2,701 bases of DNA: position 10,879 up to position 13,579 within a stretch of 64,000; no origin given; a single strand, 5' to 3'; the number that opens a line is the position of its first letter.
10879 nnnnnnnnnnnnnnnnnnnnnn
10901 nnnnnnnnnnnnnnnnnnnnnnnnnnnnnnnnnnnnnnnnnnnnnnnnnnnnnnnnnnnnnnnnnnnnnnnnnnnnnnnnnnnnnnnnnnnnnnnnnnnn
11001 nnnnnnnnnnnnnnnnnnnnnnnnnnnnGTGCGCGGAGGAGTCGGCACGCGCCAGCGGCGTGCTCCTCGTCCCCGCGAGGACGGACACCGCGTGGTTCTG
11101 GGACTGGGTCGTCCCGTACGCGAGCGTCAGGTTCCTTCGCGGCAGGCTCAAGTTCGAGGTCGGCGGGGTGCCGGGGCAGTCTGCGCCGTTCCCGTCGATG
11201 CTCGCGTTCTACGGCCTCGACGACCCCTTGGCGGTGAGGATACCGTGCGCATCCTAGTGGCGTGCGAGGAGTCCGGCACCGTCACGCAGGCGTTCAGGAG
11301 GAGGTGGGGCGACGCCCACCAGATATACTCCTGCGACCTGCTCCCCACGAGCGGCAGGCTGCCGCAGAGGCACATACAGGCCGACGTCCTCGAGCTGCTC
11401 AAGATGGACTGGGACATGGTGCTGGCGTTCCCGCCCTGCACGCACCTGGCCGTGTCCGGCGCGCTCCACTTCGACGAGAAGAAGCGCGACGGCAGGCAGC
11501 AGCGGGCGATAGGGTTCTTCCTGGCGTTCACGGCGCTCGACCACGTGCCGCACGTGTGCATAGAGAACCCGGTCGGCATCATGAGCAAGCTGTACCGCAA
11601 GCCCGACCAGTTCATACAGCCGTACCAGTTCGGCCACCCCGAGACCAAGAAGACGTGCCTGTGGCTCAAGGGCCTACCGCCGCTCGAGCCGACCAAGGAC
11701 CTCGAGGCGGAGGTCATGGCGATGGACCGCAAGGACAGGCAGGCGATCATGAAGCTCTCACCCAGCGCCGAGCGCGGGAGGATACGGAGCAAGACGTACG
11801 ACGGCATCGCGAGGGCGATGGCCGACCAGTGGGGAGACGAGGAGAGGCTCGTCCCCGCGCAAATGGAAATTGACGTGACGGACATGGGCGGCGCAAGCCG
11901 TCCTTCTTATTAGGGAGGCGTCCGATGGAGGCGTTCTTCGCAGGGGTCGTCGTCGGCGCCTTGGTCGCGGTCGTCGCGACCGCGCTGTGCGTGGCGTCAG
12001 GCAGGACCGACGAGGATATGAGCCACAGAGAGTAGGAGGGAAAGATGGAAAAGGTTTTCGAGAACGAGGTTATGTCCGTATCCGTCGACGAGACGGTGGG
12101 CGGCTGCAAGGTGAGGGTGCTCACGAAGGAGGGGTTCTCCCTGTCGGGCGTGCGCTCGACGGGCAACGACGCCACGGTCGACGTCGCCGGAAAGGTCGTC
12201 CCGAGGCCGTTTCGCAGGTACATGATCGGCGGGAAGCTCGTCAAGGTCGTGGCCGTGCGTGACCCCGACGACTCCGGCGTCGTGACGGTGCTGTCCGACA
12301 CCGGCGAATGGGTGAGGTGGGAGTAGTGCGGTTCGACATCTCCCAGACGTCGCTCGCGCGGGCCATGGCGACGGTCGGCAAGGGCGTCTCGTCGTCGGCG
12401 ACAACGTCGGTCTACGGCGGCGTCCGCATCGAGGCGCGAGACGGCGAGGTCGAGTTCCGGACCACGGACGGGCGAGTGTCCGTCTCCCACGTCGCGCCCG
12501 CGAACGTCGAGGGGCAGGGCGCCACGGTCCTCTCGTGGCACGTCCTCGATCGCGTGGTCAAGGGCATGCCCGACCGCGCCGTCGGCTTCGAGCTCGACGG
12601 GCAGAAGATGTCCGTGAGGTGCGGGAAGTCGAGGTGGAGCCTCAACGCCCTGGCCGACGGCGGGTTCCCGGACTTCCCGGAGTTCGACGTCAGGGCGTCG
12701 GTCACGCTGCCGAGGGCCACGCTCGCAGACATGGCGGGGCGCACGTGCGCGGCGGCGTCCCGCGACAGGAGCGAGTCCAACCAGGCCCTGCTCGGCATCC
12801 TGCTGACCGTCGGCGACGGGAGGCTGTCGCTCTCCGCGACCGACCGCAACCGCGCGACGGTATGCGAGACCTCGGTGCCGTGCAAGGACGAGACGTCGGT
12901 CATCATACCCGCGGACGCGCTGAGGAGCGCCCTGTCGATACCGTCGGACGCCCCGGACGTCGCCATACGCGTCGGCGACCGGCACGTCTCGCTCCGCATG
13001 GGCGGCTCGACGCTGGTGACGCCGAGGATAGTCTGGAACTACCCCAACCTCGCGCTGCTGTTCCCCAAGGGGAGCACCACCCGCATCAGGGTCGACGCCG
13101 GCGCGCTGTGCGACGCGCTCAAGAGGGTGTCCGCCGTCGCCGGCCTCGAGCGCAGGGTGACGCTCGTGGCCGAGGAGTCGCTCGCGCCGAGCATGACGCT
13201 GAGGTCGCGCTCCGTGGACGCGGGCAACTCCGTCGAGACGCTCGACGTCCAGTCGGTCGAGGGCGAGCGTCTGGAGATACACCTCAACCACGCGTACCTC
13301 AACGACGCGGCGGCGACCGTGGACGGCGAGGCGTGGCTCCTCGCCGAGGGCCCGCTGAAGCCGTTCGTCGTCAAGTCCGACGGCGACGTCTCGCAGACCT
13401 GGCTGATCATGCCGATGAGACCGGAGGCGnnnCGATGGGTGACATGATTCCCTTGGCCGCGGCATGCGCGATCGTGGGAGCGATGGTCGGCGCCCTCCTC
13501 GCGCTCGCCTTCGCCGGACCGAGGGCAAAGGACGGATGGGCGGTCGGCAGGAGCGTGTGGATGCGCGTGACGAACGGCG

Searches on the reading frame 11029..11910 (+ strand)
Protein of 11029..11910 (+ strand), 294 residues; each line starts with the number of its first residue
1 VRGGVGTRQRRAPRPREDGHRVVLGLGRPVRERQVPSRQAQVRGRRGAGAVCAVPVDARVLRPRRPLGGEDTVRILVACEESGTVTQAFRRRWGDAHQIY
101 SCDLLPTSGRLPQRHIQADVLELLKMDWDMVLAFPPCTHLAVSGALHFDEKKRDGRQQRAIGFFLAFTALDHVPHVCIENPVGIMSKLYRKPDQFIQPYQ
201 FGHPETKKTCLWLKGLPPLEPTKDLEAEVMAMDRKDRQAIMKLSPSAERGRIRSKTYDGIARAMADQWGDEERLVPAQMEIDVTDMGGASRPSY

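Call 61: search_protein_families(library=phrogs, proteins=[window:11029-11910:+], max_evalue=0.001)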
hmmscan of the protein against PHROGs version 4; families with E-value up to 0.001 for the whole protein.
window:11029-11910:+ (294 aa): 2 families
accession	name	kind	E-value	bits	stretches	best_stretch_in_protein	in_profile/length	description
phrog_757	-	other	7.7e-61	206.3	1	73-273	15-223/247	DNA methyltransferase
phrog_27471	-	unknown function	9.1e-31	106.9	1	173-269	5-93/93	-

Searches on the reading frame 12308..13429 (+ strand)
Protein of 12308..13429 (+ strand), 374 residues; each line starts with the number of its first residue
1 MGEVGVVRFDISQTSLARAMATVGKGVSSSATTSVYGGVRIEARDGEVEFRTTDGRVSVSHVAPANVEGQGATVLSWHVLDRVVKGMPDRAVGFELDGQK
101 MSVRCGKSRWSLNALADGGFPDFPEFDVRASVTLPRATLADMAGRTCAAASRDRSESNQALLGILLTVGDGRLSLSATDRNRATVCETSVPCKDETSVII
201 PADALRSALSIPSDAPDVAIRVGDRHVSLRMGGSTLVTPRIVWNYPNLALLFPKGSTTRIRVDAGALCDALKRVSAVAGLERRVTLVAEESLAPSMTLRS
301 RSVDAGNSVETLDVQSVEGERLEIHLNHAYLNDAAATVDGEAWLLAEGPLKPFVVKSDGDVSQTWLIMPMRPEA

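Call 10: search_protein_families(library=phrogs, proteins=[window:12308-13429:+], max_evalue=0.001)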
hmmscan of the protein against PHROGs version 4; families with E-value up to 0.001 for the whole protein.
window:12308-13429:+ (374 aa): 2 families
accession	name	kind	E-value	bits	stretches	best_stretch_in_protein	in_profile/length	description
phrog_947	-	DNA, RNA and nucleotide metabolism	1e-53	183.6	1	9-372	5-365/368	DNA polymerase processivity factor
phrog_6615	-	DNA, RNA and nucleotide metabolism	0.00033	21.4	1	238-372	67-213/214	DNA polymerase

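Call 11: search_protein_families(library=pfam, proteins=[window:12308-13429:+], max_evalue=0.001)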
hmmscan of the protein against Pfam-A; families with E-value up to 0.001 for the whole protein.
window:12308-13429:+ (374 aa): 3 families
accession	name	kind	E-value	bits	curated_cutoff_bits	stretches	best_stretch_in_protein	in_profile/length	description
PF00712.24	DNA_pol3_beta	-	7.1e-21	75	24.4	1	8-123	2-119/120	DNA polymerase III beta subunit, N-terminal domain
PF02768.20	DNA_pol3_beta_3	-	6.6e-18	65.1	27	1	251-371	3-121/121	DNA polymerase III beta subunit, C-terminal domain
PF02767.21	DNA_pol3_beta_2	-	3e-14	53.7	27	1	134-246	2-115/116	DNA polymerase III beta subunit, central domain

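Call 30: search_dna_similar(query=window:12308-13429:+, collection=phages, mode=protein, max_evalue=0.00001, max_rows=15)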
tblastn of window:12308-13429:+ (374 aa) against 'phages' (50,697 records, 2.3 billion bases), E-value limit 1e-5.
Records with a match: 70; places in all: 70; records where one place covers at least 80% of the query: 56.
Best place of each record, by identity: <60% 70.
By first word of the organism name: Arthrobacter 26; Bacteriophage 12; Nodularia 9; Mycobacterium 5; Thermus 3; Microcystis 2; Aurantimonas 2; Staphylococcus 2; Rhizobium 2; Campylobacter 2; and 4 more.
By host as written in the record: - 12; Arthrobacter globiformis NRRL B-2979 SEA 10; Arthrobacter globiformis B-2979 9; Arthrobacter globiformis NRRL B-2979 5; Nodularia spumigena KAC65 4; Nodularia spumigena kac68 3; Microcystis aeruginosa 2; Aurantimonas sp. C5-1 2; and 15 more.
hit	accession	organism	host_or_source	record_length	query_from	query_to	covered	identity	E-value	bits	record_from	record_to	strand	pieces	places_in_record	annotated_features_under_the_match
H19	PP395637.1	Microcystis phage Mae-JY04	Microcystis aeruginosa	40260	15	371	95%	26.9%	8e-11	70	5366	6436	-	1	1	DNA polymerase III subunit beta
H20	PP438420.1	Microcystis phage Mae-JY28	Microcystis aeruginosa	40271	15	371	95%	26.9%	8e-11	70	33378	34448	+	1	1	DNA polymerase III subunit beta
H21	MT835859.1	Bacteriophage sp.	human fecal samples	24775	4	371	98%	26.1%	1e-24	111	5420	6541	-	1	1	record has no annotation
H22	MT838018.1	Bacteriophage sp.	human fecal samples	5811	7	371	98%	26.2%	7e-26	115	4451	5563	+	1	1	record has no annotation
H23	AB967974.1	Aurantimonas phage AmM-1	Aurantimonas sp. C5-1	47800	7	371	98%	26.2%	6e-14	79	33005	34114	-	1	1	DNA polymerase III beta subunit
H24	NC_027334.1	Aurantimonas phage AmM-1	Aurantimonas sp. C5-1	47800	7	371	98%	26.2%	6e-14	79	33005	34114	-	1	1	DNA polymerase processivity factor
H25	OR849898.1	Staphylococcus phage SA 1298 Kay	Staphylococcus aureus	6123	6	371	98%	26.1%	1e-30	129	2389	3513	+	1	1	record has no annotation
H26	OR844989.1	Staphylococcus phage SA 1306 Kay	Staphylococcus aureus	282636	6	371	98%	26.1%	1e-30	129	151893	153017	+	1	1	record has no annotation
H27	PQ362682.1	Arthrobacter phage Anekin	Arthrobacter globiformis B-2979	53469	3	371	99%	25.8%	2e-11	72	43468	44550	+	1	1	79: DNA polymerase III sliding clamp beta | 78: helix-turn-helix DNA binding protein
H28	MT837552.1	Bacteriophage sp.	human fecal samples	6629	3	371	99%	25.7%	2e-28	122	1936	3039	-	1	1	record has no annotation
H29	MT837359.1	Bacteriophage sp.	human fecal samples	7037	8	371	97%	26.0%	3e-15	83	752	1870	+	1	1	record has no annotation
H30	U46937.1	Mycobacterium phage DS6A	Mycobacterium tuberculosis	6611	6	374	99%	25.6%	5e-14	79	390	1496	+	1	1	record has no annotation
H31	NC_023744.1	Mycobacterium phage DS6A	Mycobacterium tuberculosis mc2 7000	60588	6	374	99%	25.6%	5e-14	79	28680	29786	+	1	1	34: DNA polymerase processivity factor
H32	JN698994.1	Mycobacterium phage DS6A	Mycobacterium tuberculosis mc2 7000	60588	6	374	99%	25.6%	5e-14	79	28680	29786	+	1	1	34: DNA polymerase III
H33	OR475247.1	Arthrobacter phage MidnightRain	Arthrobacter globiformis B-2979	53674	3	371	99%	25.6%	2e-10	69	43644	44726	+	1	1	82: DNA polymerase III sliding clamp beta | 81: helix-turn-helix DNA binding domain protein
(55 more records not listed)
